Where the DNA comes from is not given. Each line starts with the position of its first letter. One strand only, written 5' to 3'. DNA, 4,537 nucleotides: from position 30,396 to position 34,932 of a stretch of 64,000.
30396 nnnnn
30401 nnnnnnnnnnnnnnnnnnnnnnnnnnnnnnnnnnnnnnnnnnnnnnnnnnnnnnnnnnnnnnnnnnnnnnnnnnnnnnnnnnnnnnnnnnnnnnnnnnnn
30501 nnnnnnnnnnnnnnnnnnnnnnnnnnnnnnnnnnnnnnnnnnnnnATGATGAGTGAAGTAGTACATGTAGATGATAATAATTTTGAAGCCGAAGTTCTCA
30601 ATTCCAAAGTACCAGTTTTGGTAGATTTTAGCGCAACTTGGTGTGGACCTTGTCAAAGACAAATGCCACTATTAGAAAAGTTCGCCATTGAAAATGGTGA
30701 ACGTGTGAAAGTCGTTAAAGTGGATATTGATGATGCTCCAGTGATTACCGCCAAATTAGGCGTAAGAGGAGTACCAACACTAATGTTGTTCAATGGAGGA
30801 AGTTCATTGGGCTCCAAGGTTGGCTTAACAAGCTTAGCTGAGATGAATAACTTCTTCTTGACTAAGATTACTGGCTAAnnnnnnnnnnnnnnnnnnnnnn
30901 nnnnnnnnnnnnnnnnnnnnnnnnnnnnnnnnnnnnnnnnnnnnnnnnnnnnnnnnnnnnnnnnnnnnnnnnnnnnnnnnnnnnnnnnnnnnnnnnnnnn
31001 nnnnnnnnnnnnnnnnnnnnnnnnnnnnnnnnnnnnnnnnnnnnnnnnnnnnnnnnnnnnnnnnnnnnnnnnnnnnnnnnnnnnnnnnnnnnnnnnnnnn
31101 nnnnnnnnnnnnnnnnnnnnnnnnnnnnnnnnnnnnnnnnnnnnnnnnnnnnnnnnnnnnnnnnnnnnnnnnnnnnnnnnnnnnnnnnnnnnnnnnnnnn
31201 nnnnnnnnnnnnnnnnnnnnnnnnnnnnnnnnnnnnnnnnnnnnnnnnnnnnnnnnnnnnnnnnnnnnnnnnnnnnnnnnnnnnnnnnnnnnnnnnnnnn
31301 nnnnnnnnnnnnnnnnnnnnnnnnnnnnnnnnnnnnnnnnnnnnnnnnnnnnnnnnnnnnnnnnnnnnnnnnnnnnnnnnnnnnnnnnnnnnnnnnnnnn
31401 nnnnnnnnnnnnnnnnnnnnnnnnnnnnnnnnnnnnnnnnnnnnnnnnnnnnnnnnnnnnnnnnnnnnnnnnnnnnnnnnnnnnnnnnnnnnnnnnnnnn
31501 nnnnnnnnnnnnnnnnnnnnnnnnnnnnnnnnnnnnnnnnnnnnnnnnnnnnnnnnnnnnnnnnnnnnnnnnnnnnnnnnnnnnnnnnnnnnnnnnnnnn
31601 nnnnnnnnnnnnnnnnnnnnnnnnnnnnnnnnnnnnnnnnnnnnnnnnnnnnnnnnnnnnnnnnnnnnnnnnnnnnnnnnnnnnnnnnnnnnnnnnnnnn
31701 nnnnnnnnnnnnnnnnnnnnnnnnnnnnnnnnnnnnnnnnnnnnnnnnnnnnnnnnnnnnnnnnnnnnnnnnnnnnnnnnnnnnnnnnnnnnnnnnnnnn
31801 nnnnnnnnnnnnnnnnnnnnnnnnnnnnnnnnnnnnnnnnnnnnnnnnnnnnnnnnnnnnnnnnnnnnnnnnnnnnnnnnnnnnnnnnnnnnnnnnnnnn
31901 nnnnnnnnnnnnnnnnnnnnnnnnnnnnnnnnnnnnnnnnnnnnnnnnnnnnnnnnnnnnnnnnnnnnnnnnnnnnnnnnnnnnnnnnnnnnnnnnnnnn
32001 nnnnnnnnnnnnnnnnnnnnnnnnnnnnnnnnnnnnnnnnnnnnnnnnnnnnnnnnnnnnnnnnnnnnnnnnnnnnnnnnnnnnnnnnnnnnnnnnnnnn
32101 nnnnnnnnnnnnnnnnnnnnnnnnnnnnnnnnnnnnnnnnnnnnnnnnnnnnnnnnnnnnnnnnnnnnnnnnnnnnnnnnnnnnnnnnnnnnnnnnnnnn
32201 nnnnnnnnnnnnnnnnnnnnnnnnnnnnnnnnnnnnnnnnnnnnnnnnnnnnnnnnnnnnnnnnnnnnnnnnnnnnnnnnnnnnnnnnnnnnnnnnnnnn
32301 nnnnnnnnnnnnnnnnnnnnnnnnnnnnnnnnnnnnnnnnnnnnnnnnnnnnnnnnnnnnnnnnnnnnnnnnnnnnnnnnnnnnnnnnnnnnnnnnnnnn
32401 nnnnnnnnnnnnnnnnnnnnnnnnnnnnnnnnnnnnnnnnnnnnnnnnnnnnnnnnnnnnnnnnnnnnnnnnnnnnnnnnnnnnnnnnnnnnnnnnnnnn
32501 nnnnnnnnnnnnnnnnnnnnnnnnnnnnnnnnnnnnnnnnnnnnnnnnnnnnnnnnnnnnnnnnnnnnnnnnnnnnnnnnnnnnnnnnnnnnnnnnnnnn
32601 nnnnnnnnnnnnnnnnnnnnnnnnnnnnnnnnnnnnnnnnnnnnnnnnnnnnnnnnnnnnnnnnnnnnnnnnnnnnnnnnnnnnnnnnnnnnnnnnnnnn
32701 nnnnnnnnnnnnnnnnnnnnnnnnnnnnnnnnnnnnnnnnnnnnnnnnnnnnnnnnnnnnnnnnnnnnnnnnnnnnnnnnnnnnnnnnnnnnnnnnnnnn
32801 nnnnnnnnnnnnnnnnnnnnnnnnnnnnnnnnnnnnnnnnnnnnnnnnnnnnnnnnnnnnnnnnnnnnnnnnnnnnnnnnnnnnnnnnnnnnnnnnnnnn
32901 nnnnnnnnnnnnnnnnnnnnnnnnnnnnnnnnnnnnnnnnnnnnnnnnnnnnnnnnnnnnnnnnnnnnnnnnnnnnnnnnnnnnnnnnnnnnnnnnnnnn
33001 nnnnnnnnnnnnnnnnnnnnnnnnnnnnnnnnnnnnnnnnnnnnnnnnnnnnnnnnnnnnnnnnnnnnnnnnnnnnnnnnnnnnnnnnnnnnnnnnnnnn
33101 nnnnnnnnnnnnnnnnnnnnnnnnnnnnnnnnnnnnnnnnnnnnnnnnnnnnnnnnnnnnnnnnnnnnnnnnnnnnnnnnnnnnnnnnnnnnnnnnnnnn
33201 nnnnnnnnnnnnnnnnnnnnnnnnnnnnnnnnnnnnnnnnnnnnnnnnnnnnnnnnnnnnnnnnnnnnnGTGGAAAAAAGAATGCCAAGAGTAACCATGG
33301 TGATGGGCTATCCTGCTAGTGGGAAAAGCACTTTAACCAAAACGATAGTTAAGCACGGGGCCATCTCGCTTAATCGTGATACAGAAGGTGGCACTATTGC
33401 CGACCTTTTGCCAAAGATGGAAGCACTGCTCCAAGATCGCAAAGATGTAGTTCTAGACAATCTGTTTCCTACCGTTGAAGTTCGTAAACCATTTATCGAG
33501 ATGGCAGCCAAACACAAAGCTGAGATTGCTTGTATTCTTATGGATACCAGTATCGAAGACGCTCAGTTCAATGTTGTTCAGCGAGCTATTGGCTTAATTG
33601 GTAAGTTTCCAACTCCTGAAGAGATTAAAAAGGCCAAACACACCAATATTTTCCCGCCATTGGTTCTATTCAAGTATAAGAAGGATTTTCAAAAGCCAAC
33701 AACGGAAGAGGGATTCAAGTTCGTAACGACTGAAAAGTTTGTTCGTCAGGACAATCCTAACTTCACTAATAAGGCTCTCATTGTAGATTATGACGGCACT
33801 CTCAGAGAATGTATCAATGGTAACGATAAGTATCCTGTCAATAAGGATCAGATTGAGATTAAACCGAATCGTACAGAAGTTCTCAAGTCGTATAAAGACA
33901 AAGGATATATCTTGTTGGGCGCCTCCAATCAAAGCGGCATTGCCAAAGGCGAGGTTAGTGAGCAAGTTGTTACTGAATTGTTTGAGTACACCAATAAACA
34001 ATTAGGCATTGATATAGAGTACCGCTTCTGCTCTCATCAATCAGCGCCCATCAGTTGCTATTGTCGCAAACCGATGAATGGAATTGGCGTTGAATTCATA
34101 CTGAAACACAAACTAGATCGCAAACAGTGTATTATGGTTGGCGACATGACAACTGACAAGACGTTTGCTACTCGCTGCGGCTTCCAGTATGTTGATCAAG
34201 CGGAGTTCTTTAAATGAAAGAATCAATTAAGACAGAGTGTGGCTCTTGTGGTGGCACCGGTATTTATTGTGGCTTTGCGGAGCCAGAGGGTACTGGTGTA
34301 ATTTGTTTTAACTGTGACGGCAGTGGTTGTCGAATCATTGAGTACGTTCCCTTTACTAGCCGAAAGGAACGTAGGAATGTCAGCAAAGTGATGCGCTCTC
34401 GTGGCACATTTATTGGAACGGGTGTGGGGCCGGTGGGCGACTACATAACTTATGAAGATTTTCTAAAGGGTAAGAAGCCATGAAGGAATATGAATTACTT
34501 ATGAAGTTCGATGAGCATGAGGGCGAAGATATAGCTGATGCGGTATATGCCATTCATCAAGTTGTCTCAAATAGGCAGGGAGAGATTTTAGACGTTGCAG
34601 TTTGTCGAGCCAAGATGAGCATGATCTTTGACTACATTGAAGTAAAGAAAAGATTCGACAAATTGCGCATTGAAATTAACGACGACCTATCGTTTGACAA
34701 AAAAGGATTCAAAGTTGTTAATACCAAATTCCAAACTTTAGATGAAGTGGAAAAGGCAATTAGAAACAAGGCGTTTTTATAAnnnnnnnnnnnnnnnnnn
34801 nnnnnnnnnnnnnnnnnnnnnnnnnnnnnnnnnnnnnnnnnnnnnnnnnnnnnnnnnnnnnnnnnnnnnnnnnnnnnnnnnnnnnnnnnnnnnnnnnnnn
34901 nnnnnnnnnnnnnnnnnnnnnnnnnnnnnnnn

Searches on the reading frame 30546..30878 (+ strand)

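Call 7: search_protein_families(library=pfam, proteins=[window:30546-30878:+], max_evalue=0.01)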
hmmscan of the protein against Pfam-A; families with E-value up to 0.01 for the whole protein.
window:30546-30878:+ (110 aa): 10 families
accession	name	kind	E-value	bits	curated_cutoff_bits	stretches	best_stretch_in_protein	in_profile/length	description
PF00085.26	Thioredoxin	-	7.3e-26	90.6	23.5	1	5-103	2-100/103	Thioredoxin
PF08534.16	Redoxin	-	3e-09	37.3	26.6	1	7-101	15-111/148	Redoxin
PF13905.12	Thioredoxin_8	-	4.6e-07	30.5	27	1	23-63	3-45/94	Thioredoxin-like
PF13098.12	Thioredoxin_2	-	1.6e-06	28.9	27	1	20-100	4-100/104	Thioredoxin-like domain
PF00578.27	AhpC-TSA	-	1.8e-05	25.1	26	1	11-93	16-99/124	AhpC/TSA family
PF13728.12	TraF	-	3e-05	24.4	23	1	25-86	133-203/224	F plasmid transfer operon protein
PF13899.12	Thioredoxin_7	-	5.6e-05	23.6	27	1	17-38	13-34/83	Thioredoxin-like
PF14595.12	Thioredoxin_9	-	0.0011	19.3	25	1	14-84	35-106/129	Thioredoxin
PF13192.12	Thioredoxin_3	-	0.0016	18.9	24.8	1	28-81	6-55/76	Thioredoxin domain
PF00462.30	Glutaredoxin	-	0.0052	17.4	22.9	0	28-80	4-54/60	Glutaredoxin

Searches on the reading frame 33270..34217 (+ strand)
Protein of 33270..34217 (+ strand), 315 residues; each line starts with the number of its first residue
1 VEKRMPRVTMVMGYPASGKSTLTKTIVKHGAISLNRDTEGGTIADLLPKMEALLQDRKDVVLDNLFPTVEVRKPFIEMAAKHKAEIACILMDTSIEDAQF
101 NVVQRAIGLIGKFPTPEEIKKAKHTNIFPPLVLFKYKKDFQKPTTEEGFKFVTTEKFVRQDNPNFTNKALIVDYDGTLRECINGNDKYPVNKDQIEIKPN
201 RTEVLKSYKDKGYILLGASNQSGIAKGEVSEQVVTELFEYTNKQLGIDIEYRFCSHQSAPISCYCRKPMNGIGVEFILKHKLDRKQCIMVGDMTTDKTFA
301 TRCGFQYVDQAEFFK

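Call 6: search_protein_families(library=pfam, proteins=[window:33270-34217:+], max_evalue=0.01)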
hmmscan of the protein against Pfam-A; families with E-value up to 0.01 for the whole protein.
window:33270-34217:+ (315 aa): 5 families
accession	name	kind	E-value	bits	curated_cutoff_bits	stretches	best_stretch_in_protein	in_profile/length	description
PF13671.12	AAA_33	-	9.1e-11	42.7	27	1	8-106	1-119/143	AAA domain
PF08645.17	PNK3P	-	6.5e-07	29.7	22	1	171-296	4-129/161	Polynucleotide kinase 3 phosphatase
PF13242.12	Hydrolase_like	-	0.00019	21.7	22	1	265-307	2-45/75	HAD-hyrolase-like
PF00702.32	Hydrolase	-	0.00088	20.2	26.4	0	192-302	94-189/191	haloacid dehalogenase-like hydrolase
PF13419.12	HAD_2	-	0.0092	16.5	23.8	0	266-307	134-175/178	Haloacid dehalogenase-like hydrolase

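Call 8: search_protein_families(library=phrogs, proteins=[window:33270-34217:+], max_evalue=0.001)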
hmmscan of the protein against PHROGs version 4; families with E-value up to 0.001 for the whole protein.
window:33270-34217:+ (315 aa): 3 families
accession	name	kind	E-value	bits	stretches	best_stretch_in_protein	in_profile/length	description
phrog_505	-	other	4.7e-10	40.4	1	50-219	68-213/295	polynucleotide kinase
phrog_2071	-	other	1.2e-09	39.4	1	3-37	13-47/282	ATPase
phrog_6931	-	unknown function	0.00043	20.6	0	3-30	182-208/343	-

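Call 21: search_protein_families(library=ncbifam, proteins=[window:33297-34217:+], max_evalue=0.01)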
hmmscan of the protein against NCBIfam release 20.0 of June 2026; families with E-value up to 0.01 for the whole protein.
window:33297-34217:+ (306 aa): 11 families
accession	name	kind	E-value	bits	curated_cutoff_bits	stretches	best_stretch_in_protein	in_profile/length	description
TIGR01662.1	HAD-SF-IIIA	subfamily_domain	1.7e-20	73.5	44.6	1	159-299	1-136/141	HAD-IIIA family hydrolase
TIGR01663.1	PNK-3'Pase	equivalog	4.7e-19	68.2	502.8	2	2-147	369-501/520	bifunctional polynucleotide phosphatase/kinase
TIGR01656.1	Histidinol-ppas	subfamily_domain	5.7e-19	68.5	84.15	1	159-297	1-141/149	histidinol-phosphate phosphatase domain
NF006506.0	PRK08942.1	equivalog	5.9e-18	65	178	1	158-296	3-141/182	D-glycero-beta-D-manno-heptose 1,7-bisphosphate 7-phosphatase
TIGR00213.1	GmhB_yaeD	subfamily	6.3e-17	61.8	149.6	1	158-288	1-136/176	D-glycero-beta-D-manno-heptose 1,7-bisphosphate 7-phosphatase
NF005264.0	PRK06769.1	equivalog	6.1e-14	52.2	217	1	159-294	5-129/175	HAD-IIIA family hydrolase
NF003937.0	PRK05446.1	equivalog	5.6e-11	42.1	443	1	158-297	3-144/355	bifunctional histidinol-phosphatase/imidazoleglycerol-phosphate dehydratase HisB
NF050049.1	HBPPhtaseGmhB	domain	1.9e-10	40.8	250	1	158-288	3-130/171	D-glycero-alpha-D-manno-heptose-1,7-bisphosphate 7-phosphatase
TIGR01261.1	hisB_Nterm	equivalog_domain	6e-09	35.6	140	1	159-295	2-140/161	histidinol-phosphatase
TIGR01664.1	DNA-3'-Pase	equivalog_domain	1.8e-08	34.5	107.65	1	151-305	6-166/167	DNA 3'-phosphatase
TIGR01668.1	YqeG_hyp_ppase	hypoth_equivalog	0.0035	16.9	89.1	1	177-297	33-131/170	YqeG family HAD IIIA-type phosphatase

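Call 33: search_solved_structures(query=window:33297-34217:+, max_evalue=0.01, show_alignments=1)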
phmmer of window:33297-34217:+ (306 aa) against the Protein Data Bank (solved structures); distinct sequences matched with E-value up to 0.01: 13.
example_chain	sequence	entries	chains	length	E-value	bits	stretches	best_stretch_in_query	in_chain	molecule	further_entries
1yj5_A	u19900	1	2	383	1.6e-13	53.9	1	2-149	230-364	5' polynucleotide kinase-3' phosphatase catalytic domain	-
3zvl_A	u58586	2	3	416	2.3e-13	53.4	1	2-148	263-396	BIFUNCTIONAL POLYNUCLEOTIDE PHOSPHATASE/KINASE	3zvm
3zvn_A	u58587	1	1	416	8.8e-13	51.4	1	2-148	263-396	BIFUNCTIONAL POLYNUCLEOTIDE PHOSPHATASE/KINASE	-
3u7g_A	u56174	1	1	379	1.1e-12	51.2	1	2-149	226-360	Bifunctional polynucleotide phosphatase/kinase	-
3u7e_B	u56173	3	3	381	1.1e-12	51.1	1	2-149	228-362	Bifunctional polynucleotide phosphatase/kinase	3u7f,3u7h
4pnh_A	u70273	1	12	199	2.5e-06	30.3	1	158-297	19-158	D,D-heptose 1,7-bisphosphate phosphatase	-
3l8e_A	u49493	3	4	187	9.2e-06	28.4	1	160-291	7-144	D,D-heptose 1,7-bisphosphate phosphatase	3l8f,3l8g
2gmw_A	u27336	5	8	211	1.1e-05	28.2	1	160-291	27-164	D,D-heptose 1,7-bisphosphate phosphatase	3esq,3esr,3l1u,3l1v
2fpr_A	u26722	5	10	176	1.8e-05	27.5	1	157-296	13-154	Histidine biosynthesis bifunctional protein hisB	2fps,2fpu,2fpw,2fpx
9d8a_A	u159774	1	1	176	8e-05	25.3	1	2-93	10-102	Rhizopus azygosporus Kinase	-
3l8h_A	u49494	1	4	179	0.00013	24.7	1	159-295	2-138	Putative haloacid dehalogenase-like hydrolase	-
2o2x_A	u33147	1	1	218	0.0012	21.5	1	160-296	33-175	hypothetical protein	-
4xrp_A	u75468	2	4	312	0.0016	21.1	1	41-213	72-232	Pnkp1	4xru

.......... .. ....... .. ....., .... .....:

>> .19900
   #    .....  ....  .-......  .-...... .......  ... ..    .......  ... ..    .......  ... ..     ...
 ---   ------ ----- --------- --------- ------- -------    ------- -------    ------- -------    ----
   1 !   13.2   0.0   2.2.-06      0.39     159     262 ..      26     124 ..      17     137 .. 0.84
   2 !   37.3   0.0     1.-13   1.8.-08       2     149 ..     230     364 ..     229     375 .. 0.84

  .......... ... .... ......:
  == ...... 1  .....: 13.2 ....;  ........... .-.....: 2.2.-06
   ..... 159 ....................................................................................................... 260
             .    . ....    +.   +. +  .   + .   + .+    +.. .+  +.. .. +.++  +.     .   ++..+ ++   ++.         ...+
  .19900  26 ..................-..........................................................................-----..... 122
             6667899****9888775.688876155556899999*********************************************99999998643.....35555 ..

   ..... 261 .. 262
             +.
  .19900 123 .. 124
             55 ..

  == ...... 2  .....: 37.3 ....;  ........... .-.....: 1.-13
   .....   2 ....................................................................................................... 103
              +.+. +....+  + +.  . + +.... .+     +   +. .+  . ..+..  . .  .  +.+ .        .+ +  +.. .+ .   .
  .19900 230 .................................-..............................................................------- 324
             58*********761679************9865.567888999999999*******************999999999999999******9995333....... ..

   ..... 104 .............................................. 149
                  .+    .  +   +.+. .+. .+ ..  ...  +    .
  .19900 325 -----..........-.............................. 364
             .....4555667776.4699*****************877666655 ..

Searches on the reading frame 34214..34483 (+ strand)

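Call 7: search_protein_families(library=pfam, proteins=[window:34214-34483:+], max_evalue=0.01)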
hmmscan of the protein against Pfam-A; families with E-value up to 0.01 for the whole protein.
window:34214-34483:+ (89 aa): 0 families

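Call 44: search_protein_families(library=phrogs, proteins=[window:34214-34483:+], max_evalue=0.01)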
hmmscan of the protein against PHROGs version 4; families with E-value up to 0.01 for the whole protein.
window:34214-34483:+ (89 aa): 4 families
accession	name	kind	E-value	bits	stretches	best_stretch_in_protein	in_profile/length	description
phrog_4046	-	unknown function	0.00017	22.1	1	6-55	49-95/301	-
phrog_4095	-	unknown function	0.0027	18.3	1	6-55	34-83/234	-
phrog_8027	-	unknown function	0.0032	18.6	1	8-45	7-44/153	-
phrog_37598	-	unknown function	0.0075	17.1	1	3-58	52-102/163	-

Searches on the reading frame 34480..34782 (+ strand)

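Call 44: search_protein_families(library=phrogs, proteins=[window:34480-34782:+], max_evalue=0.01)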
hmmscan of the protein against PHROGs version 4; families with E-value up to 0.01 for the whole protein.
window:34480-34782:+ (100 aa): 1 family
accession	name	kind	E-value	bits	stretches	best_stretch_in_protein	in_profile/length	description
phrog_30647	-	unknown function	0.0034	18.4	1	51-95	63-106/186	-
